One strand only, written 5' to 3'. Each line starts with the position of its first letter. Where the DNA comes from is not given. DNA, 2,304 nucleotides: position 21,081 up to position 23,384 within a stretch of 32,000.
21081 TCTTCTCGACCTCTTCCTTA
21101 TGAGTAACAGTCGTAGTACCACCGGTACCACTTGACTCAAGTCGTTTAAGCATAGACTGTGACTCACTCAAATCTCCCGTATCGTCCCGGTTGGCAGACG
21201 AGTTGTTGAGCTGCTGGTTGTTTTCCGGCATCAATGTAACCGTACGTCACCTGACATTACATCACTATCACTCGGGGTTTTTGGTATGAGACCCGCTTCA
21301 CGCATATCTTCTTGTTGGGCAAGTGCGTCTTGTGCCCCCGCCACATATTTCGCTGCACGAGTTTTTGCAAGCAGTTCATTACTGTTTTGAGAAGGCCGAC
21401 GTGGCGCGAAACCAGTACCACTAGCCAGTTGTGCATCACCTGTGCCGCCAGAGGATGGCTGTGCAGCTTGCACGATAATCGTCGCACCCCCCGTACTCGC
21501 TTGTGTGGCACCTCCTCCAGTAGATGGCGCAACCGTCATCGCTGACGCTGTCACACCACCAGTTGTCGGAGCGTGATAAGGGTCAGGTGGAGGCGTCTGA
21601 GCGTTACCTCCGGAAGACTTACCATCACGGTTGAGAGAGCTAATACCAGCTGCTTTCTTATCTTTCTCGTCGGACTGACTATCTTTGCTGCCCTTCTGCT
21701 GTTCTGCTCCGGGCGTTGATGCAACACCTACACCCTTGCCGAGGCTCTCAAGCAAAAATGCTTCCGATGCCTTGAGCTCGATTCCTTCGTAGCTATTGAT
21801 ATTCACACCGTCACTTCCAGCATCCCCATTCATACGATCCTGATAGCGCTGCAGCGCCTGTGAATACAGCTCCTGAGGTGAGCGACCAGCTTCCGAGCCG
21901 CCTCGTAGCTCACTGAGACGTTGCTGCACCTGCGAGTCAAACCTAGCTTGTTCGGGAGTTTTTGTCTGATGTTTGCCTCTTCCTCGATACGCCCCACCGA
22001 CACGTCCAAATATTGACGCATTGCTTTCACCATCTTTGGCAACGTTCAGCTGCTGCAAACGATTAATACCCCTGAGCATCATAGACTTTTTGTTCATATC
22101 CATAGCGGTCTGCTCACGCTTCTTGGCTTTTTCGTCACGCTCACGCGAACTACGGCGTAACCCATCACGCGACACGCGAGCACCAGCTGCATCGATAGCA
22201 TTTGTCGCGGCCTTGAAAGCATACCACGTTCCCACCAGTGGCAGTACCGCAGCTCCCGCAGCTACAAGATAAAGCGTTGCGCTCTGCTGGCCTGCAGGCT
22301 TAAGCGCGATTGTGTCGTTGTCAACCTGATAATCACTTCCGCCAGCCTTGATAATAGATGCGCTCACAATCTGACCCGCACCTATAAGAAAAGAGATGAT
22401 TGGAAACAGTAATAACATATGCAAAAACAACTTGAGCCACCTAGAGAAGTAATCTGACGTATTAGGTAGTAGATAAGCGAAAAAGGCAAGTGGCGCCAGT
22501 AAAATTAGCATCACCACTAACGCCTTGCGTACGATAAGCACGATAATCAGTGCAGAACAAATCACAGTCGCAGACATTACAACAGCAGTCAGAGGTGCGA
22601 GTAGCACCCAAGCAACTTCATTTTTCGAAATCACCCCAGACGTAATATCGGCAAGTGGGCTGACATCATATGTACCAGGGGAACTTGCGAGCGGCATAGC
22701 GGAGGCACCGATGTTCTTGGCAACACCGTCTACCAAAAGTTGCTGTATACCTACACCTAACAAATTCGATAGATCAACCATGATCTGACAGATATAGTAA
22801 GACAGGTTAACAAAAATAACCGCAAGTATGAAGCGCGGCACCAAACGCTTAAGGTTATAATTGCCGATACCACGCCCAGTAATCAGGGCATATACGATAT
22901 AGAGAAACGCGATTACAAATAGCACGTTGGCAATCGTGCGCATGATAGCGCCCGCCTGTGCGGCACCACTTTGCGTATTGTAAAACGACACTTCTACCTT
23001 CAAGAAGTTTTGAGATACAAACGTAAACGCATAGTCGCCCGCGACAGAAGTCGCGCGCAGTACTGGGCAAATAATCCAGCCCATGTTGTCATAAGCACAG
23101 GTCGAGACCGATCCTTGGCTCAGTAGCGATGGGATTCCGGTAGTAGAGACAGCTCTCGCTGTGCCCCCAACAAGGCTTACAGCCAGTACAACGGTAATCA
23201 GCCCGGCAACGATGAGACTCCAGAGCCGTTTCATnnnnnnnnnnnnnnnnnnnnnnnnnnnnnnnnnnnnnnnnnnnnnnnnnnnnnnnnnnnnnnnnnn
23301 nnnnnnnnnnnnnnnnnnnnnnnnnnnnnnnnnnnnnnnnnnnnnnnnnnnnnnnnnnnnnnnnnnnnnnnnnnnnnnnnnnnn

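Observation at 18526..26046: Translationally coupled four-gene operon: small TM protein, membrane-anchored Clp-like AAA+ ATPase, polytopic membrane protein, 900-aa anchored ectodomain protein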

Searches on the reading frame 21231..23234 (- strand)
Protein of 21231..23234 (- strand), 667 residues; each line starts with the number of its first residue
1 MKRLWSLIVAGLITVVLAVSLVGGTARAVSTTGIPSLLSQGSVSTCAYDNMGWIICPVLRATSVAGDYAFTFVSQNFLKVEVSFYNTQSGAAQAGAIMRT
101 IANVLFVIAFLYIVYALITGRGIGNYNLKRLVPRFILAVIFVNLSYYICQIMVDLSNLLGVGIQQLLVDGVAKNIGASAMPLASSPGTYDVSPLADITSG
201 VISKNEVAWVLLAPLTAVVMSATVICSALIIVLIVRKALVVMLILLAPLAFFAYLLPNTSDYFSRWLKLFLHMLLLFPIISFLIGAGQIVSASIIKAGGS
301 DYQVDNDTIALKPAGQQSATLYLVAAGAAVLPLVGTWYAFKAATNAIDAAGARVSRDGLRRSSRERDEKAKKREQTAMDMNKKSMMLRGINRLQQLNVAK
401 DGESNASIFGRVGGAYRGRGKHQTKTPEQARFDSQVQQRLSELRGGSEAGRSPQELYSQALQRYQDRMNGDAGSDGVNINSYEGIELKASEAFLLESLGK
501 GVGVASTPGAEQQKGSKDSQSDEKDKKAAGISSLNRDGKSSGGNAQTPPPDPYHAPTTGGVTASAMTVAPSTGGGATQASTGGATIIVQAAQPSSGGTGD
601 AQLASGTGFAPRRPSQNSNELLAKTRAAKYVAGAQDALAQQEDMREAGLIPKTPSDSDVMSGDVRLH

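Call 5: search_protein_families(library=pfam, proteins=[window:21231-23234:-], max_evalue=0.01)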
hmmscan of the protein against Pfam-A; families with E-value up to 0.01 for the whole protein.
window:21231-23234:- (667 aa): 1 family
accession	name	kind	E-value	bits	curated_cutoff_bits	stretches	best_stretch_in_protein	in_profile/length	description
PF04610.19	TrbL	-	4.4e-07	30.3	25.9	1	107-325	2-205/215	TrbL/VirB6 plasmid conjugal transfer protein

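Call 17: find_encoding_contigs(protein=window:21231-23234:-, flank=10000, max_places=4)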
Protein window:21231-23234:- (667 aa): 3 contigs read that carry it; 2 places shown.
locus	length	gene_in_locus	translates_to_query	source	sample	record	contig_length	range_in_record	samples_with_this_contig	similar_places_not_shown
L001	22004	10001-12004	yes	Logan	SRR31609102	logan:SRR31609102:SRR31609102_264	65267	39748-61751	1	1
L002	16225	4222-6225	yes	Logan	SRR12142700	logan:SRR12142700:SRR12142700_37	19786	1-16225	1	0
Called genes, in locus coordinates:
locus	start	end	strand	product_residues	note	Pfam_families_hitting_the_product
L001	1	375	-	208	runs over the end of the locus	PF01370:Epimerase (weak), PF05368:NmrA, PF13460:NAD_binding_10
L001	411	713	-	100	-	PF04248:NTP_transf_9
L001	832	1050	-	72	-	PF00884:Sulfatase (weak)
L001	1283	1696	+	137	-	PF08570:DUF1761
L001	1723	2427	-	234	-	PF00027:cNMP_binding, PF13545:HTH_Crp_2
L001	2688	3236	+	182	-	PF08922:DUF1905, PF13376:OmdA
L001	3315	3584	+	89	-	-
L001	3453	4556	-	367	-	PF01757:Acyl_transf_3, PF10129:OpgC_C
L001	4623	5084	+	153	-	PF00578:AhpC-TSA, PF08534:Redoxin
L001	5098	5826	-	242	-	PF07685:GATase_3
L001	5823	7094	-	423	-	PF08245:Mur_ligase_M, PF08353:MurT_C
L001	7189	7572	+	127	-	-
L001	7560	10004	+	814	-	PF01637:ATPase_2 (faint), PF13191:AAA_16 (weak), PF25199:nSTAND_NTPase5 (faint), PF17871:AAA_lid_9 (weak), PF00004:AAA, PF07724:AAA_2, PF07728:AAA_5, PF10431:ClpB_D2-small, +5 more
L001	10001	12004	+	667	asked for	PF04610:TrbL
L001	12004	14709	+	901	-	-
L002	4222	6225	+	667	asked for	PF04610:TrbL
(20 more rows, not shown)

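Call 18: find_homologous_proteins(query=window:21231-23234:-)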
Query window:21231-23234:- (667 aa): 92 proteins with E <= 0.001 among 8000 candidates.
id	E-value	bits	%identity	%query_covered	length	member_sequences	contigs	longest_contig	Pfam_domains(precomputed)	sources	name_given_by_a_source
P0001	0.0e+0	1443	100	100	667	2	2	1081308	PF04610.20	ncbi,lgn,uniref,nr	ncbi:hypothetical protein GII36_04715 [Candidatus Mycosynbacter amalyticus]|uniref:Type IV secretion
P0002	0.0e+0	1181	81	100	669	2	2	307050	PF04610.20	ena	-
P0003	9.2e-279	945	67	99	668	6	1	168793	PF04610.20,PF19590.5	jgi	jgi:hypothetical protein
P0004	6.5e-277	938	69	95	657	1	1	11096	PF19590.5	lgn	-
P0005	1.2e-263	895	67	96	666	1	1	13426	PF04610.20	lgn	-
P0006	4.0e-263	893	65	99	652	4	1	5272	PF04610.20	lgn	-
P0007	1.1e-254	865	63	98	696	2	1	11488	PF04610.20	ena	-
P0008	1.2e-254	865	66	90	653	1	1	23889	PF04610.20,PF19590.5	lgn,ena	-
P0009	8.0e-254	862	63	96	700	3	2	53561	PF04610.20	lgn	-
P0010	4.7e-253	860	64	96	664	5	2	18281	PF04610.20,PF19590.5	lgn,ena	-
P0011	7.5e-252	856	65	96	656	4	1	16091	PF04610.20,PF19590.5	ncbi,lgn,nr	ncbi:type IV secretion system protein [Candidatus Saccharibacteria bacterium]|nr:type IV secretion s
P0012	6.9e-249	846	63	96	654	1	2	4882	PF04610.20,PF19590.5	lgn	-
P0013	3.2e-243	827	63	92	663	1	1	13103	PF19590.5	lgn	-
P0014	3.7e-241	820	61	95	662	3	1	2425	PF04610.20,PF19590.5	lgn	-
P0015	7.4e-240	816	61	95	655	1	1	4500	PF04610.20,PF19590.5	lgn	-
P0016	2.3e-238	811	60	94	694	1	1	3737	PF19590.5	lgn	-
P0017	5.7e-237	807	60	96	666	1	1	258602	PF19590.5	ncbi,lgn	-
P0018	2.4e-233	795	61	92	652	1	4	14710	PF04610.20,PF19590.5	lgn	-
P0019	2.1e-232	791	59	96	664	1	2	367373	PF19590.5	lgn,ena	-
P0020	1.7e-211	722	56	91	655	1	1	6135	PF04610.20,PF19590.5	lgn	-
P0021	5.1e-209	714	56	98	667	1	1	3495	PF19590.5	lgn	-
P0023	8.2e-203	694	54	99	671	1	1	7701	PF19590.5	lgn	-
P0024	1.1e-202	693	55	99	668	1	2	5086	PF04610.20,PF19590.5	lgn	-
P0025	5.4e-202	691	56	93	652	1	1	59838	PF19590.5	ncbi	-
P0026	3.2e-201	688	53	99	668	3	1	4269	PF19590.5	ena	-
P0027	5.2e-184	632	51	93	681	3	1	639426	PF04610.20,PF19590.5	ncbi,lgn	ncbi:MAG: type IV secretion system protein [Candidatus Saccharimonadales bacterium]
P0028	9.4e-183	627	52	89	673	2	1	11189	PF04610.20,PF19590.5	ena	-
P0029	1.3e-176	607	51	92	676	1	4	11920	PF04610.20,PF19590.5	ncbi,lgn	-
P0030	3.1e-176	606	51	89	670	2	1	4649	PF04610.20,PF19590.5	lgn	-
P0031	5.0e-175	602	51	89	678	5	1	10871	PF19590.5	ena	-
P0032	7.3e-172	592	50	89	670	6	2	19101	PF19590.5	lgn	-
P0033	4.4e-156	539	46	90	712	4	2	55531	PF19590.5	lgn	-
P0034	2.0e-154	534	43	99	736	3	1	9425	PF04610.20,PF19590.5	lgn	-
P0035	3.4e-154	533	42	99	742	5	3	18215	PF04610.20,PF19590.5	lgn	-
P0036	1.4e-152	528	45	89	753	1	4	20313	PF04610.20,PF19590.5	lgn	-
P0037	6.7e-152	526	47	88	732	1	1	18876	PF19590.5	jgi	jgi:hypothetical protein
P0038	8.7e-152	525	43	97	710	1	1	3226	PF19590.5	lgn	-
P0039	8.8e-152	525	47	77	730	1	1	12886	PF04610.20,PF19590.5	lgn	-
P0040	2.6e-151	524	43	93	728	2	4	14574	PF04610.20,PF19590.5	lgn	-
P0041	2.2e-150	521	45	90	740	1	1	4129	PF19590.5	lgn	-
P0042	4.4e-149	516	46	89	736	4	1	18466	PF19590.5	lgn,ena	-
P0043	2.2e-147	511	44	93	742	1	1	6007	PF19590.5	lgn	-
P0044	1.4e-144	501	45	90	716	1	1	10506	PF04610.20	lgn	-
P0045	5.9e-143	496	41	97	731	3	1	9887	PF19590.5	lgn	-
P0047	2.4e-142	494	45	90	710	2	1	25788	PF04610.20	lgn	-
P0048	3.0e-118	414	40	90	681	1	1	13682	PF04610.20,PF19590.5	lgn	-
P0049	3.9e-118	414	40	93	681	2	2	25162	PF04610.20,PF19590.5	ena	-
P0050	2.6e-90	322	33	96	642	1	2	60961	PF04610.20,PF19590.5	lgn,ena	-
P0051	9.5e-90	320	34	98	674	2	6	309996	PF19590.5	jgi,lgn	jgi:hypothetical protein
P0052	6.3e-88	314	42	55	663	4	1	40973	PF19590.5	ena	-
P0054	8.4e-81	291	43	50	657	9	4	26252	PF04610.20,PF19590.5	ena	-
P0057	1.0e-54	205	36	56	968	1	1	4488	PF19590.5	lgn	-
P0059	2.7e-54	203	35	47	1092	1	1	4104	PF19590.5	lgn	-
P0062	4.6e-54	202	33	56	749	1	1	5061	PF19590.5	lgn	-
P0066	5.7e-47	179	35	54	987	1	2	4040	PF19590.5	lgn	-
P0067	8.3e-47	178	36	48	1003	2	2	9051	PF19590.5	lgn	-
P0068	6.7e-46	175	38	39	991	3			PF19590.5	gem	-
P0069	1.4e-45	174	41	37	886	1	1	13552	PF19590.5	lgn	-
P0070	3.6e-44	170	37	46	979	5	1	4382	PF19590.5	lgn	-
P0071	1.2e-43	168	30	60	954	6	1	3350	PF19590.5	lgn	-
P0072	2.2e-43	167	41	37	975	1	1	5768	PF19590.5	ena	-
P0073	3.9e-43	166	31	59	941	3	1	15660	PF19590.5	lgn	-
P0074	7.4e-43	165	28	61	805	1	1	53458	PF19590.5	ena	-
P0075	3.7e-42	163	30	59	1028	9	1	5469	PF19590.5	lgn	-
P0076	1.8e-41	161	30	59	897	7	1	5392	PF19590.5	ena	-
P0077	3.5e-41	160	35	47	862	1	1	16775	PF19590.5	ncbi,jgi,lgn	-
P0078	1.5e-40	158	35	42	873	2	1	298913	PF19590.5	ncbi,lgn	-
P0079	4.3e-40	156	31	48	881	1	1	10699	PF04610.20,PF19590.5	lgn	-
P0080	1.6e-35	141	31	48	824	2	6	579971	PF19590.5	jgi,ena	jgi:hypothetical protein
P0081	7.5e-34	136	35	41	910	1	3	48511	PF19590.5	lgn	-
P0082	9.5e-34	135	27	48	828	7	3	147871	PF19590.5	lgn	-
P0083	1.0e-30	125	30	48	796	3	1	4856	PF19590.5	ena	-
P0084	2.0e-28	118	29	64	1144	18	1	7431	PF19590.5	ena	-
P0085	5.5e-24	103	28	42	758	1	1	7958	PF04610.20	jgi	jgi:hypothetical protein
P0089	2.1e-12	65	27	35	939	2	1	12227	PF19590.5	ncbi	-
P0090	7.2e-11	60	29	46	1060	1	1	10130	PF19590.5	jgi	jgi:hypothetical protein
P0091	2.4e-6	45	22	38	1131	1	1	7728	PF19590.5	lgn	-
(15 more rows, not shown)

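Call 24: search_protein_families(library=ncbifam, proteins=[window:21231-23234:-], max_evalue=0.01)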
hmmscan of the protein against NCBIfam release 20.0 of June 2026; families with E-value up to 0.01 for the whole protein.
window:21231-23234:- (667 aa): 1 family
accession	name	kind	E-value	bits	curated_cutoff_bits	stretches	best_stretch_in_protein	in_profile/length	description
TIGR00825.1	EIIBC-GUT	subfamily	0.0035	16.5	458.7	1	88-181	176-266/331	glucitol/sorbitol-specific PTS transporter subunit IIBC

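Call 31: find_related_loci(query=A2, collection=genome_contigs, flank=10000)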
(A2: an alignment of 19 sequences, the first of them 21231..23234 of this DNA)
Query A2 (667 aa) in genome_contigs; peptide patterns used: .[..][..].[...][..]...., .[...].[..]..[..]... (x = any residue, [..] = any of these).
361 stretches matched a pattern; 321 encode a relative of the query (tblastn E <= 1e-3); the best 80 are kept; 74 distinct loci.
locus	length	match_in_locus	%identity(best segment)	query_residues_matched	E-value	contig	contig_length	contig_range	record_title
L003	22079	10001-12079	62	1-656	0e+0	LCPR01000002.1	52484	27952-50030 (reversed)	MAG: Candidatus Saccharibacteria bacterium GW2011_GWC2_48_9 UY35_C0002, whole genome shotgun sequence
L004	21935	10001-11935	65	1-643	0e+0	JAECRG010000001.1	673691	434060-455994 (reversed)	MAG: Candidatus Saccharibacteria bacterium isolate AER2_9 diesel_EC_AER2_2_length_673691_cov_17_320978, whole genome sho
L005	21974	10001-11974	59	6-661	0e+0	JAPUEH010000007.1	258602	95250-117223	MAG: Candidatus Saccharibacteria bacterium isolate labscale reactor_MAG20 NODE_22_length_258602_cov_8.350841, whole geno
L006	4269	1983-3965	53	1-658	0e+0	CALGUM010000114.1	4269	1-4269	MAG TPA_asm: uncultured Candidatus Saccharibacteria bacterium isolate SRR3901695_bin.43_CONCOCT_v1.1_MAG genome assembly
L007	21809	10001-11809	56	39-657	0e+0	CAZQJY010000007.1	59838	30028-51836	MAG TPA_asm: uncultured Candidatus Saccharibacteria bacterium isolate SRP344714_co1_231 genome assembly, contig: NODE_11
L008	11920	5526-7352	51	44-655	0e+0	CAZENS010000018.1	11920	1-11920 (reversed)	MAG TPA_asm: uncultured Candidatus Saccharibacteria bacterium isolate SRP274231_co1_10 genome assembly, contig: NODE_541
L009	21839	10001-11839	51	44-661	9e-176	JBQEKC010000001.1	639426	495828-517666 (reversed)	MAG: Candidatus Saccharimonadales bacterium isolate AOP1_E1_surf _bin _42 AOP1_E1_surf.bin.42_1, whole genome shotgun se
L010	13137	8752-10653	48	1-637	1e-173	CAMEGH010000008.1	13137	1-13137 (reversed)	MAG: uncultured Candidatus Saccharibacteria bacterium isolate SRR11489765_bin.3_metaWRAP_v1.3_MAG genome assembly, conti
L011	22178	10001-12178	42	1-658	2e-159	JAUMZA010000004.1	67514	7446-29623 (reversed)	MAG: Candidatus Saccharibacteria bacterium isolate S17M_Sa_60 NODE_198_length_67514_cov_7.845981, whole genome shotgun s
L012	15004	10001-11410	43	43-500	2e-108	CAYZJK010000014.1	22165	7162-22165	MAG TPA_asm: uncultured Candidatus Saccharibacteria bacterium isolate SRP274231_co1_35 genome assembly, contig: NODE_183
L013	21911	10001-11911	35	18-665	5e-101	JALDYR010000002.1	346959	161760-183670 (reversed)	MAG: Candidatus Saccharibacteria bacterium isolate MCT-ROC-43 NODE_3_length_346959_cov_59.317160, whole genome shotgun s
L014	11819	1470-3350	33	1-643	4e-92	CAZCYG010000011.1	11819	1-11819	MAG TPA_asm: uncultured Candidatus Saccharibacteria bacterium isolate SRP173033_co1_367 genome assembly, contig: NODE_12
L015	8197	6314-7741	36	7-456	2e-91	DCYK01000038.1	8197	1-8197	MAG TPA_asm: Candidatus Saccharibacteria bacterium UBA2112 UBA2112_contig_167309, whole genome shotgun sequence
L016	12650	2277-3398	41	1-371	5e-89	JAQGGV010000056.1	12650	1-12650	MAG: Candidatus Saccharibacteria bacterium isolate RYN_416 scaffold_2827548, whole genome shotgun sequence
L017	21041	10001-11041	43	33-371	3e-88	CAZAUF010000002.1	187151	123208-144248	MAG TPA_asm: uncultured Candidatus Saccharibacteria bacterium isolate SRP144015_co1_45 genome assembly, contig: NODE_31_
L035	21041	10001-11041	38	44-341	1e-63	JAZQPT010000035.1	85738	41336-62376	MAG: Candidatus Saccharimonadales bacterium isolate T1900045238_TH20190008.MAGScoT_cleanbin_000005 SGB_5494_k141_319066,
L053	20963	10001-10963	35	29-364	3e-56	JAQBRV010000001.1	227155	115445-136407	MAG: Candidatus Saccharibacteria bacterium isolate RYN_410 scaffold_1563544, whole genome shotgun sequence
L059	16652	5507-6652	32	46-450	6e-54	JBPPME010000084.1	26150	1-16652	MAG: Candidatus Saccharimonadales bacterium isolate BIOS2019_out_127 k131_1926947, whole genome shotgun sequence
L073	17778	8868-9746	35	44-356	9e-54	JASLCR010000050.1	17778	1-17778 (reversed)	MAG: Candidatus Saccharimonadales bacterium isolate SHSU_advanced.final.198 k67_16402872, whole genome shotgun sequence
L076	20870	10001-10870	37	42-355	4e-51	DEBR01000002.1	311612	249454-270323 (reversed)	MAG TPA_asm: Candidatus Saccharibacteria bacterium UBA2951 UBA2951_contig_3, whole genome shotgun sequence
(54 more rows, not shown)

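Call 33: find_encoding_contigs(protein=P0051, flank=10000, max_places=2)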
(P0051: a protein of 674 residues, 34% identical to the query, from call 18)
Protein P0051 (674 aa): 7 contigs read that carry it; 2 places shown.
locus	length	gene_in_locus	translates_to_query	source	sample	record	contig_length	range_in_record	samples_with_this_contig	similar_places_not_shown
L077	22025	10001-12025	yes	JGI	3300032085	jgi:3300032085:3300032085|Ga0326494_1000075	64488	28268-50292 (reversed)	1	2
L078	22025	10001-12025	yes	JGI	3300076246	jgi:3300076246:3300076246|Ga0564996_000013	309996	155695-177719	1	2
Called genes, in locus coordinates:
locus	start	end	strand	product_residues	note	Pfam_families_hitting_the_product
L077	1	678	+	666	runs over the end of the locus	PF14508:GH97_N, PF10566:Glyco_hydro_97, PF14509:GH97_C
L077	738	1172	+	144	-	-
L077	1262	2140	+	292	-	PF23441:SDR (weak), PF00106:adh_short, PF08659:KR, PF13561:adh_short_C2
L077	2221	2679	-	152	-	-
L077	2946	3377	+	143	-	PF18895:T4SS_pilin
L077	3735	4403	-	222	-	PF00156:Pribosyltran (faint)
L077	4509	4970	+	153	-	PF00011:HSP20, PF17886:ArsA_HSP20 (weak)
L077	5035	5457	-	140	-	PF18895:T4SS_pilin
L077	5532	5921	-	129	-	PF18895:T4SS_pilin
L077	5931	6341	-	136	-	PF18895:T4SS_pilin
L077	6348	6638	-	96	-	PF18895:T4SS_pilin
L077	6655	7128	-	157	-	PF18895:T4SS_pilin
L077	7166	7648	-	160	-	-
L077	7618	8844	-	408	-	-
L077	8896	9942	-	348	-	-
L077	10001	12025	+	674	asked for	PF19590:TrbL_3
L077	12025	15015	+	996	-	-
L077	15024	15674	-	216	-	-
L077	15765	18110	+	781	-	PF07859:Abhydrolase_3, PF20434:BD-FAE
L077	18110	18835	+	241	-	-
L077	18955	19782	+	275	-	-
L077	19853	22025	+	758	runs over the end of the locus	-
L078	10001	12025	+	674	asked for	PF19590:TrbL_3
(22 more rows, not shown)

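Call 34: find_encoding_contigs(protein=P0080, flank=10000, max_places=2)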
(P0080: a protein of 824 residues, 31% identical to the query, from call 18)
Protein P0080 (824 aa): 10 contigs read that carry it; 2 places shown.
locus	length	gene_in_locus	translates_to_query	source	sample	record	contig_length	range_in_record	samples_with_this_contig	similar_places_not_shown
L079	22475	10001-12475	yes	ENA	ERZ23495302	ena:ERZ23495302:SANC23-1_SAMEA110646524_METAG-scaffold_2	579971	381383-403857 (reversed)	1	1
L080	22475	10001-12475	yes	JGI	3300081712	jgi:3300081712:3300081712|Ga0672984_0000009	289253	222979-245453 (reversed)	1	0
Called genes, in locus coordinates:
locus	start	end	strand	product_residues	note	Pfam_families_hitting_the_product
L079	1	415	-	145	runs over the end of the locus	PF18895:T4SS_pilin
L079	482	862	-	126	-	PF04956:TrbC (faint), PF18895:T4SS_pilin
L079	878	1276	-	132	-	PF18895:T4SS_pilin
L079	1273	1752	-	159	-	PF18895:T4SS_pilin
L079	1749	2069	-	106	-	PF18895:T4SS_pilin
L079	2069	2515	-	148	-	PF18895:T4SS_pilin (weak)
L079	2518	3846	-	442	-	PF18895:T4SS_pilin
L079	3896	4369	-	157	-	PF18895:T4SS_pilin (weak)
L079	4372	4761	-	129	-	PF18895:T4SS_pilin (weak)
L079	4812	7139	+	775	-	PF19590:TrbL_3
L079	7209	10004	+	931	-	PF19590:TrbL_3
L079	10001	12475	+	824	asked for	PF19590:TrbL_3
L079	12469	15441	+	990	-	PF19590:TrbL_3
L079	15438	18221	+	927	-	-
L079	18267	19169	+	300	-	PF12666:PrgI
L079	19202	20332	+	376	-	PF26593:TraC-like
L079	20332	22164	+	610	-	PF12846:AAA_10 (faint), PF19044:P-loop_TraG, PF01935:DUF87, PF19044:P-loop_TraG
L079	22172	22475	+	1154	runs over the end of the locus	-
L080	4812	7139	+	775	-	PF19590:TrbL_3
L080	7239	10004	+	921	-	PF19590:TrbL_3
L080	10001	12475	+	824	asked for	PF19590:TrbL_3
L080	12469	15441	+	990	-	PF19590:TrbL_3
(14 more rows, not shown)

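Call 63: search_protein_families(library=pfam, proteins=[L077:8896-9942:-, L077:7618-8844:-, L077:7166-7648:-, L077:12025-15015:+, L079:22172-22475:+, L035:16000-18900:+], max_evalue=0.01)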
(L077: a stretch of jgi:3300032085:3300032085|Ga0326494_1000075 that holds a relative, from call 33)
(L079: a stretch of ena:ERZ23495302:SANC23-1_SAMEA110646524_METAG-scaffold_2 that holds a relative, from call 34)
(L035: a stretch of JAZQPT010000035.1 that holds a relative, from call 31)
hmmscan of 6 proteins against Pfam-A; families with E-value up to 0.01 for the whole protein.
L077:8896-9942:- (348 aa): 0 families

L077:7618-8844:- (408 aa): 0 families

L077:7166-7648:- (160 aa): 1 family
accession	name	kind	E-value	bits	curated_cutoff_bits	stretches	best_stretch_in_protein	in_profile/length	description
PF18895.5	T4SS_pilin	-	0.0022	18.4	26.6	1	55-125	2-71/71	Type IV secretion system pilin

L077:12025-15015:+ (996 aa): 0 families

L079:22172-22475:+ (101 aa): 0 families

L035:16000-18900:+ (967 aa): 0 families

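Call 67: search_protein_families(library=pfam, proteins=[L035:15892-19338:+, L053:15507-20333:+, L076:15867-20474:+, L059:11217-15419:+, L073:14492-17668:+], max_evalue=0.01)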
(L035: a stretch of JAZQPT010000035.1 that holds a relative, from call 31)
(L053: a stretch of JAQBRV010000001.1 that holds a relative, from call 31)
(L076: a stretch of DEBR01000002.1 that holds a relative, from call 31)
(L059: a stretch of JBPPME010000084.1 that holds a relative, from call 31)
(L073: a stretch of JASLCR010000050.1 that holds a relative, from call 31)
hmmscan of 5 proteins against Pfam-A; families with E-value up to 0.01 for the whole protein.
L035:15892-19338:+ (1148 aa): 1 family
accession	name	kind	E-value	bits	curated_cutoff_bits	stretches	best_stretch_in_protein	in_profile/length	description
PF00877.26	NLPC_P60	-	0.001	19.5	23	1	1049-1112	13-73/105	NlpC/P60 family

L053:15507-20333:+ (1608 aa): 1 family
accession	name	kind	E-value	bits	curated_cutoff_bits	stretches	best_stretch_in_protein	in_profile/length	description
PF03372.29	Exo_endo_phos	-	7.4e-32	111.3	24.5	3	804-1049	1-225/225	Endonuclease/Exonuclease/phosphatase family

L076:15867-20474:+ (1535 aa): 3 families
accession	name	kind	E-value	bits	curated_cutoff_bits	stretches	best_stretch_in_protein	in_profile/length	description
PF03372.29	Exo_endo_phos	-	3.2e-17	63.5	24.5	1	824-1065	1-225/225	Endonuclease/Exonuclease/phosphatase family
PF01551.29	Peptidase_M23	-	7.3e-13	49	28.7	1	1413-1505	6-95/96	Peptidase family M23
PF14529.12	Exo_endo_phos_2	-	0.0083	16.4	27.4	0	958-1068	14-116/117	Endonuclease-reverse transcriptase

L059:11217-15419:+ (1400 aa): 2 families
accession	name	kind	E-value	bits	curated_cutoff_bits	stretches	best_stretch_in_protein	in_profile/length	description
PF04616.20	Glyco_hydro_43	-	7.8e-47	160.4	32.2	1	1106-1378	1-288/288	Glycosyl hydrolases family 43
PF03372.29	Exo_endo_phos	-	6.6e-07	29.7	24.5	1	842-1090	1-225/225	Endonuclease/Exonuclease/phosphatase family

L073:14492-17668:+ (1058 aa): 1 family
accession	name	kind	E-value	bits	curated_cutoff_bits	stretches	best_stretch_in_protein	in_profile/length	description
PF03372.29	Exo_endo_phos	-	0.001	19.3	24.5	1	855-1022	3-156/225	Endonuclease/Exonuclease/phosphatase family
